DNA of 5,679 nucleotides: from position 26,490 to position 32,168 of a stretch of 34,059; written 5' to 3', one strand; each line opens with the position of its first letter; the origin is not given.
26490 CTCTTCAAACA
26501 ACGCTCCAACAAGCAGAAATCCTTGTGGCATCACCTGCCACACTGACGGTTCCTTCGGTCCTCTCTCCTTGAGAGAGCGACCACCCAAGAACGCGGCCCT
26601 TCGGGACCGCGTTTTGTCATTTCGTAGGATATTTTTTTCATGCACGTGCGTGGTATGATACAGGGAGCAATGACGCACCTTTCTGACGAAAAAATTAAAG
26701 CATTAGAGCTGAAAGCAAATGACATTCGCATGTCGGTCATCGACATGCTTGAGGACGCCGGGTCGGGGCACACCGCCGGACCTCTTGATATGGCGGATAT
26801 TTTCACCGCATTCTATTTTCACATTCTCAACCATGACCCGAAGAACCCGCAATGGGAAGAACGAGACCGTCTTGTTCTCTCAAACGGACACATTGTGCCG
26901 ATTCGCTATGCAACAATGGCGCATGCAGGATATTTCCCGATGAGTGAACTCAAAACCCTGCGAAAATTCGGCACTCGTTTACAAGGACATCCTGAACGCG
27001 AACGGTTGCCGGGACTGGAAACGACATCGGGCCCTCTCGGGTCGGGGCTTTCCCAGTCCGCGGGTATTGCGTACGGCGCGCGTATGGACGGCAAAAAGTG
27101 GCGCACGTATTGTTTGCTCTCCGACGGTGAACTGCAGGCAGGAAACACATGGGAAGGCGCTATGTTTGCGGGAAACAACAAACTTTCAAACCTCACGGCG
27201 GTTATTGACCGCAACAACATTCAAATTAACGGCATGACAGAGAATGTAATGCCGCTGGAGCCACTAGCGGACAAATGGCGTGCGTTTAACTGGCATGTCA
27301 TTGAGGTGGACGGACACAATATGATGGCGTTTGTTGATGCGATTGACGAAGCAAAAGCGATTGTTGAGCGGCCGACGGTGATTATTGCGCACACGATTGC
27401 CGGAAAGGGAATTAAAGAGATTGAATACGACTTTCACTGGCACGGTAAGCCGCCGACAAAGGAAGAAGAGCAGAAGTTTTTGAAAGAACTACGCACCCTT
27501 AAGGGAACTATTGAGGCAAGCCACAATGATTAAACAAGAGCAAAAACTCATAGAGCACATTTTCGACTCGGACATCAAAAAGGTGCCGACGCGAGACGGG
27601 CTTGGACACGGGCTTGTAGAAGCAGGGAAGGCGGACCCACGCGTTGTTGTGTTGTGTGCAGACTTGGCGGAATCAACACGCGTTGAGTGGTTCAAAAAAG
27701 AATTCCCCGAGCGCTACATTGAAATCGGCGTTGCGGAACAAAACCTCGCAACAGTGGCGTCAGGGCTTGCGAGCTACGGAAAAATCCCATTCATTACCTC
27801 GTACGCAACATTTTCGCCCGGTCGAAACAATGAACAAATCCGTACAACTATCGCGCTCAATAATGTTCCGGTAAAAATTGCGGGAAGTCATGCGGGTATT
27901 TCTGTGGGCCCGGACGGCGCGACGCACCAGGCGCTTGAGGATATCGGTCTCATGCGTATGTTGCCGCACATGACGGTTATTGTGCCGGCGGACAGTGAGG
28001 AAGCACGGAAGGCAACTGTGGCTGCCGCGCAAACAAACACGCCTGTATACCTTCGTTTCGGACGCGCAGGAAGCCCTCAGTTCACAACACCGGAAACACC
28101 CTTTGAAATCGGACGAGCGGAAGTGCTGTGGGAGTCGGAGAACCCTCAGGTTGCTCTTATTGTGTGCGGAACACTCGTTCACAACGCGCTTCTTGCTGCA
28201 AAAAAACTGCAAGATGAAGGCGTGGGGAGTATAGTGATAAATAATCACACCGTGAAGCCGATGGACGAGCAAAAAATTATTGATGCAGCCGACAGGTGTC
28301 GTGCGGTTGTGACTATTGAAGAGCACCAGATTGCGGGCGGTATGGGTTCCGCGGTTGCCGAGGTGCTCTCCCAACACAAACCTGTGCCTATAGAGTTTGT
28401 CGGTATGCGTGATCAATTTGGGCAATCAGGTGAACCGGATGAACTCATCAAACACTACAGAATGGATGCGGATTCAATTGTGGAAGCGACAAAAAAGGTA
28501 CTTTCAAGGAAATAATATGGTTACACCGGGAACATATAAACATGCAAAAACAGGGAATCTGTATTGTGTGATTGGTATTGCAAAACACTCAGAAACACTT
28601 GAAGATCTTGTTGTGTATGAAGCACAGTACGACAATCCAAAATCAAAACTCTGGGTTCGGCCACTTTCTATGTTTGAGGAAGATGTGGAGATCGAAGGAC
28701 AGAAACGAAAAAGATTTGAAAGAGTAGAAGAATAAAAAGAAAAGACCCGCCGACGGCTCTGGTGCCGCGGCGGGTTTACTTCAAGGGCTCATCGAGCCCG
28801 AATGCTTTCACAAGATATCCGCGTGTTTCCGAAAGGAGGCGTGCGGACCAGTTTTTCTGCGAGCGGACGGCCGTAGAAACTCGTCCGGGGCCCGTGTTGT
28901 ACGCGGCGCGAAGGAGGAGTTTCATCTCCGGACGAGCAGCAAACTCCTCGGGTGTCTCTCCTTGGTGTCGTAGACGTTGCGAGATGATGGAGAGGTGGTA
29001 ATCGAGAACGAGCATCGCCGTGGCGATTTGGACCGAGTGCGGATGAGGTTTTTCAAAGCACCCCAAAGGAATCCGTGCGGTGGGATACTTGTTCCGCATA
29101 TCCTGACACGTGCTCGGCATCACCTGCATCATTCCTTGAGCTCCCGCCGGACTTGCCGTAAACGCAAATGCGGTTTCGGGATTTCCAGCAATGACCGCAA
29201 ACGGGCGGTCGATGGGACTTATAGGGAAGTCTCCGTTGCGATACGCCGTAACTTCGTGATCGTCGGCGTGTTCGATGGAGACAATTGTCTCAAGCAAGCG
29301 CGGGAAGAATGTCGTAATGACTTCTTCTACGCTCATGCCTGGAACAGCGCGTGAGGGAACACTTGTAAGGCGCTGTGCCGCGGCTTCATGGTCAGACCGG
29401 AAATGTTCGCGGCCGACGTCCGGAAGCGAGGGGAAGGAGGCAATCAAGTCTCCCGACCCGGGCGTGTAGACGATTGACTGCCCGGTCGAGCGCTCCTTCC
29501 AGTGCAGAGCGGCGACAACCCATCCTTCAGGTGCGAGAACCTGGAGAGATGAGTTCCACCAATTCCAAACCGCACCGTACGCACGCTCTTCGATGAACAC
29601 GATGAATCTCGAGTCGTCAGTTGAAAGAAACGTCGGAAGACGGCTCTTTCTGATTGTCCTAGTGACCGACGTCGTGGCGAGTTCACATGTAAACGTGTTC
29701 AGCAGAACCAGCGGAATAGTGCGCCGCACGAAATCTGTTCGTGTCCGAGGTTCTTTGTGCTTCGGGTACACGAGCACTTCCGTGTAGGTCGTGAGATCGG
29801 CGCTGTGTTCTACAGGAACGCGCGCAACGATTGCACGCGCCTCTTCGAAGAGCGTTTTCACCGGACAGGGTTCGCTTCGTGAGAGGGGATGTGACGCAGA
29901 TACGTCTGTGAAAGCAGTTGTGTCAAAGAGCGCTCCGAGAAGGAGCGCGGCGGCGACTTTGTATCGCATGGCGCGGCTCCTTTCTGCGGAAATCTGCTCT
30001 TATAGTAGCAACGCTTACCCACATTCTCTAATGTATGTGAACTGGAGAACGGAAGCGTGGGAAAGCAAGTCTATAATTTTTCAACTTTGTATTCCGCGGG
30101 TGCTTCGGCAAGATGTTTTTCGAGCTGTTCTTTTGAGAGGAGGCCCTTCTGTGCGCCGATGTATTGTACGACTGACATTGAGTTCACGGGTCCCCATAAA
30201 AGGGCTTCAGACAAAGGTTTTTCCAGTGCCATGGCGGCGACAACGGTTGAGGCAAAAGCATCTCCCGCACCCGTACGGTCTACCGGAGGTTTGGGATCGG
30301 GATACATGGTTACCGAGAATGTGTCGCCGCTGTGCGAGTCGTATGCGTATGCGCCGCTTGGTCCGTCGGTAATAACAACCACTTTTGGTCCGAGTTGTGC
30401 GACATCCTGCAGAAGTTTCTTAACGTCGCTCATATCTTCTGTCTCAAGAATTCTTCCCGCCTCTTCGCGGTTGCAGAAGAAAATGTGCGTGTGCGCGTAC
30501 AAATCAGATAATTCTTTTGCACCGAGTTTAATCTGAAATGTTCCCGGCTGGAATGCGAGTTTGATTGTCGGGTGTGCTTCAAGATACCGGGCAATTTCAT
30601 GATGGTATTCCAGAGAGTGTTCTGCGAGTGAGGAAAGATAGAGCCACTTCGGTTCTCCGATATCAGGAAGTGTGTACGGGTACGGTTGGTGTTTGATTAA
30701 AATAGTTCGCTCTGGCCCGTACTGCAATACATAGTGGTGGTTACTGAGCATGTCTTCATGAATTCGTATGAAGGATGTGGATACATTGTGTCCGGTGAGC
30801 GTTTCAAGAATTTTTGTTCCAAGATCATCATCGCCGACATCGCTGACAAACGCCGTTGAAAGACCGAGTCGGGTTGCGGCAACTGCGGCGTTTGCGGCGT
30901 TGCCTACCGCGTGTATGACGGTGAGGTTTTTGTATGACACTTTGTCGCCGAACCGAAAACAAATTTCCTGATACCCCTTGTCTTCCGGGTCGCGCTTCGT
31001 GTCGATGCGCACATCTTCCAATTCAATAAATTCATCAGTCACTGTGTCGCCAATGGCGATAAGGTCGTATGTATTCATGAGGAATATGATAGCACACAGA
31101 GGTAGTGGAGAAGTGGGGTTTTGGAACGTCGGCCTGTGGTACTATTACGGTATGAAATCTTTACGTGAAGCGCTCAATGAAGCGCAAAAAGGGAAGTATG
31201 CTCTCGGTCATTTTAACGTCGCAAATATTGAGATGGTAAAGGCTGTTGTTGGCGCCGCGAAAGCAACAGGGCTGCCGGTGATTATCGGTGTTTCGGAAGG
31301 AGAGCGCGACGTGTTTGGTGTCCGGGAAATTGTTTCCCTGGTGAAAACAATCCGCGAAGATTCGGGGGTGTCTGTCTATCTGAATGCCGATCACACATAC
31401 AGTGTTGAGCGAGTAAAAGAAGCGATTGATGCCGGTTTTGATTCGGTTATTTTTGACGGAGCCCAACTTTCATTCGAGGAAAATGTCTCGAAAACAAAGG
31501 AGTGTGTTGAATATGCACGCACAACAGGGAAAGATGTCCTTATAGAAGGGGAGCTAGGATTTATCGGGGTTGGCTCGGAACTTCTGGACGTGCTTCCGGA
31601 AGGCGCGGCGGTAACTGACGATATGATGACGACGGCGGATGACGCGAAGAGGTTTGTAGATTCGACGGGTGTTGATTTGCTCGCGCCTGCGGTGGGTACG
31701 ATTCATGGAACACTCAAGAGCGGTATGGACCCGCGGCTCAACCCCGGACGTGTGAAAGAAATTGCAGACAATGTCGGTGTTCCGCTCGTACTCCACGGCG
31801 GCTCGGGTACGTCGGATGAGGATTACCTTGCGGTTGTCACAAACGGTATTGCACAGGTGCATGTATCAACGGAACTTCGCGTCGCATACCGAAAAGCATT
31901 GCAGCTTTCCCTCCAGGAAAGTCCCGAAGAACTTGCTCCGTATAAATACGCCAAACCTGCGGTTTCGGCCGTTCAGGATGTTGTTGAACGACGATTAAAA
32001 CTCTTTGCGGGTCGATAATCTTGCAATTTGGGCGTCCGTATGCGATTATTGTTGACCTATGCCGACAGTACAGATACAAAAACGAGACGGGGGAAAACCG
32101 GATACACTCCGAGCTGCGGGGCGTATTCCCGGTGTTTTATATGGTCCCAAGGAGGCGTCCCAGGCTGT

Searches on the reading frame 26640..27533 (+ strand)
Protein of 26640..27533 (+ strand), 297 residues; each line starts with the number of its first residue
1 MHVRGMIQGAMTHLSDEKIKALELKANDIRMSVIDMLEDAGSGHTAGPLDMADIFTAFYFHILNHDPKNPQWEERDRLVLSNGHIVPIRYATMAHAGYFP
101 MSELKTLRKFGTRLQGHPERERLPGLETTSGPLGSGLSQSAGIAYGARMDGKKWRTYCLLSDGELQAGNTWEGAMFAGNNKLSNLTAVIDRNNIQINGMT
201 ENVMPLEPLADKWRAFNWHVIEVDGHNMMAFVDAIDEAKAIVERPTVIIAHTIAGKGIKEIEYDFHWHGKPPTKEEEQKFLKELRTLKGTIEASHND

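Call 6: search_protein_families(library=pfam, proteins=[window:26640-27533:+], max_evalue=0.001)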
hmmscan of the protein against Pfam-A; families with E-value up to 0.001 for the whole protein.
window:26640-27533:+ (297 aa): 3 families
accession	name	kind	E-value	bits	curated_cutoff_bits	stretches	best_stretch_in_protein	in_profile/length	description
PF00456.26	Transketolase_N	-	1.1e-60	205.8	22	1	26-281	6-271/334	Transketolase, thiamine diphosphate binding domain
PF00676.26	E1_dh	-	2.5e-08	33.7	22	1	125-241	95-210/300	Dehydrogenase E1 component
PF13292.11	DXP_synthase_N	-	3.3e-08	33.6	21.2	1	17-197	13-176/274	1-deoxy-D-xylulose-5-phosphate synthase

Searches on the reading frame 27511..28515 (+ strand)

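Call 6: search_protein_families(library=pfam, proteins=[window:27511-28515:+], max_evalue=0.001)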
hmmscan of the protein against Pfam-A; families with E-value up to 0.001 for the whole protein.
window:27511-28515:+ (334 aa): 4 families
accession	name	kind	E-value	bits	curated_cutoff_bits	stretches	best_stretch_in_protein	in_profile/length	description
PF02779.29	Transket_pyr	-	3.7e-42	144.4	27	1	24-185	2-169/174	Transketolase, pyrimidine binding domain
PF02780.25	Transketolase_C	-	3.5e-25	88.7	25.9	1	206-323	4-124/124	Transketolase, C-terminal domain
PF22613.1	Transketolase_C_1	-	2e-06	28.4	27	1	208-318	7-112/113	Transketolase-like TK C-terminal domain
PF17147.9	PFOR_II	-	0.00028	21.6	27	1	214-297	3-89/102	Pyruvate:ferredoxin oxidoreductase core domain II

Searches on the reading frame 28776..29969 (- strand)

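Call 6: search_protein_families(library=pfam, proteins=[window:28776-29969:-], max_evalue=0.001)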
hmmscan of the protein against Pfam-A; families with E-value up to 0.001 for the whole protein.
window:28776-29969:- (397 aa): 1 family
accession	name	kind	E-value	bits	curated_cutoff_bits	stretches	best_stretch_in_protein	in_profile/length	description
PF01464.25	SLT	-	8.2e-07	29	21.3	1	272-374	32-111/117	Transglycosylase SLT domain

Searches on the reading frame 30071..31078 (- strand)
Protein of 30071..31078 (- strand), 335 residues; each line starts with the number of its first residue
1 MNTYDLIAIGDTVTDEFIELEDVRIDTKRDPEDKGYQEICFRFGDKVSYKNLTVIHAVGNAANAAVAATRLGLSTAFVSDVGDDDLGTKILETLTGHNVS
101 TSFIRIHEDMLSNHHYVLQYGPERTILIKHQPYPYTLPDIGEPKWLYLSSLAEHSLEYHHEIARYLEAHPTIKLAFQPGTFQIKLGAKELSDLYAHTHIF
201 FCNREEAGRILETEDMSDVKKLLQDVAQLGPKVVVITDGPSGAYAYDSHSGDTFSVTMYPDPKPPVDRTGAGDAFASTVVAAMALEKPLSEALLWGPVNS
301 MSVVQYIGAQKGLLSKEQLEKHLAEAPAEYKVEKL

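Call 6: search_protein_families(library=pfam, proteins=[window:30071-31078:-], max_evalue=0.001)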
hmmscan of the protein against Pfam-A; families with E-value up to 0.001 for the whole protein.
window:30071-31078:- (335 aa): 2 families
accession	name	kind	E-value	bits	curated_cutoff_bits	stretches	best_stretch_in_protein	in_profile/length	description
PF00294.29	PfkB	-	4.4e-39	135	25.8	1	45-312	24-298/302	pfkB family carbohydrate kinase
PF08543.17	Phos_pyr_kin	-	5.6e-06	26.3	27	1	192-293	115-221/246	Phosphomethylpyrimidine kinase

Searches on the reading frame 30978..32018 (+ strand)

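Call 6: search_protein_families(library=pfam, proteins=[window:30978-32018:+], max_evalue=0.001)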
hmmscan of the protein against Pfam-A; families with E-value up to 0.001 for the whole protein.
window:30978-32018:+ (346 aa): 2 families
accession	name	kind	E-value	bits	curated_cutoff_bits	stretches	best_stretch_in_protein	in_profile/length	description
PF01116.26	F_bP_aldolase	-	5.4e-79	266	25.5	1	61-343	2-272/277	Fructose-bisphosphate aldolase class-II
PF02581.23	TMP-TENI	-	6.7e-05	22.8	27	0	229-297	113-177/180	Thiamine monophosphate synthase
